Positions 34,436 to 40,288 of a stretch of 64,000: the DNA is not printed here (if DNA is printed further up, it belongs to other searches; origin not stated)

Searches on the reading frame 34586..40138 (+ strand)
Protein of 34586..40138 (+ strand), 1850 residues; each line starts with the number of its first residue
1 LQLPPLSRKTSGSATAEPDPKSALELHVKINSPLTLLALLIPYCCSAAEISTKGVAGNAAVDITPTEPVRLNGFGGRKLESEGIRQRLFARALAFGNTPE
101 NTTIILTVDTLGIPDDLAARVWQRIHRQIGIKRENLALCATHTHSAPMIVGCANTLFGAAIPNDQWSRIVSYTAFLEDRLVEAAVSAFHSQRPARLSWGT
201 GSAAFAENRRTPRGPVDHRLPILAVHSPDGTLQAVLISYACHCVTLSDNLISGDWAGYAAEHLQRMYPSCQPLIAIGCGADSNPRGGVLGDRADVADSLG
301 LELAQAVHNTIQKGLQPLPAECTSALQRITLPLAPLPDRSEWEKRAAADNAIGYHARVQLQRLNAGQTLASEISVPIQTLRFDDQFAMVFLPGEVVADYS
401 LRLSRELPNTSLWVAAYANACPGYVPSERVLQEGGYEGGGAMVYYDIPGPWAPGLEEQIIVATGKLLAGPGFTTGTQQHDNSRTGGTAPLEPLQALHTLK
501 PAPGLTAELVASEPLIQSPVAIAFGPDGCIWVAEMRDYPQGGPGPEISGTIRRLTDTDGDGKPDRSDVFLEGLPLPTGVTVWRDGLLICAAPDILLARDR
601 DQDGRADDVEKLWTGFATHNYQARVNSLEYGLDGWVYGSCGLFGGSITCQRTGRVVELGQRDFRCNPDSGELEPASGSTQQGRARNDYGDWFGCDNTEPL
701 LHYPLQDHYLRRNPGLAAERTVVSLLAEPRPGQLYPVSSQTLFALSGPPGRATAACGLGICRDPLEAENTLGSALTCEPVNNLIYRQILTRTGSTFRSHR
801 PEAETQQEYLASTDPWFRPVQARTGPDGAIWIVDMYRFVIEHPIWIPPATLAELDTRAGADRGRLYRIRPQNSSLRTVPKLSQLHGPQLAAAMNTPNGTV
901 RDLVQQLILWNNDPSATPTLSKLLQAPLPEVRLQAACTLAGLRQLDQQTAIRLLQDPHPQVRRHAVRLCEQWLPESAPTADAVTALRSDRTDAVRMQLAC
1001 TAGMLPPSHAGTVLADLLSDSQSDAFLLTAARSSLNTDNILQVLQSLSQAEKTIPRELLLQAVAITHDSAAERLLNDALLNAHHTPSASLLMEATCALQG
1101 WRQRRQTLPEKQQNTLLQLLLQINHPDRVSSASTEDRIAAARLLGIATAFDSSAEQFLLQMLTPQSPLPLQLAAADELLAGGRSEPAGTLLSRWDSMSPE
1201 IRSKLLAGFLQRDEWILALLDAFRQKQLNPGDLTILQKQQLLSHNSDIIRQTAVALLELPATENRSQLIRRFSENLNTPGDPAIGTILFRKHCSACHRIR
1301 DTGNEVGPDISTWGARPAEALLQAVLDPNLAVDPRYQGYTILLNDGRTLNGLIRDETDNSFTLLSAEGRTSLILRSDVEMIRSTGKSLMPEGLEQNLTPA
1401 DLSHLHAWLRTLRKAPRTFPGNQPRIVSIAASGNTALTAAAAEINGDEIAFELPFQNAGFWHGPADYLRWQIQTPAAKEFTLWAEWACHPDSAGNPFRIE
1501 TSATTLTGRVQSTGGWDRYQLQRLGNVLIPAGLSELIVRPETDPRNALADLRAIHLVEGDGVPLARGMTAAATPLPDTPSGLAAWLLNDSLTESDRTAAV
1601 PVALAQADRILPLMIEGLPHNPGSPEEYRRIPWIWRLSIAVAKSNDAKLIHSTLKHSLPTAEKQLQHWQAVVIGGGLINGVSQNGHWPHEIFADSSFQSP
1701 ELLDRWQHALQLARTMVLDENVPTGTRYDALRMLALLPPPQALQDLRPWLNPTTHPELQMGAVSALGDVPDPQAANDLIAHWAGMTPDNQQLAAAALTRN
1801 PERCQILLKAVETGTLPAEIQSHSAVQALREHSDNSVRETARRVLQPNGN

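Call 79: search_protein_families(library=pfam, proteins=[window:34586-40138:+], max_evalue=0.0001)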
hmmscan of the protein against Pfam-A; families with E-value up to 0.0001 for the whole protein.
window:34586-40138:+ (1850 aa): 3 families
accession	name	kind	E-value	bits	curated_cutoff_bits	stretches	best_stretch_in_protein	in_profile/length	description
PF23500.1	DUF7133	-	1.4e-133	446.4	27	1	492-871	2-384/385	Domain of unknown function (DUF7133)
PF13646.12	HEAT_2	-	1.5e-18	67.3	27.7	1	1726-1797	16-87/88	HEAT repeats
PF04734.18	Ceramidase_alk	-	4.4e-15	55.8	32.1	1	57-265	4-228/509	Neutral/alkaline non-lysosomal ceramidase, N-terminal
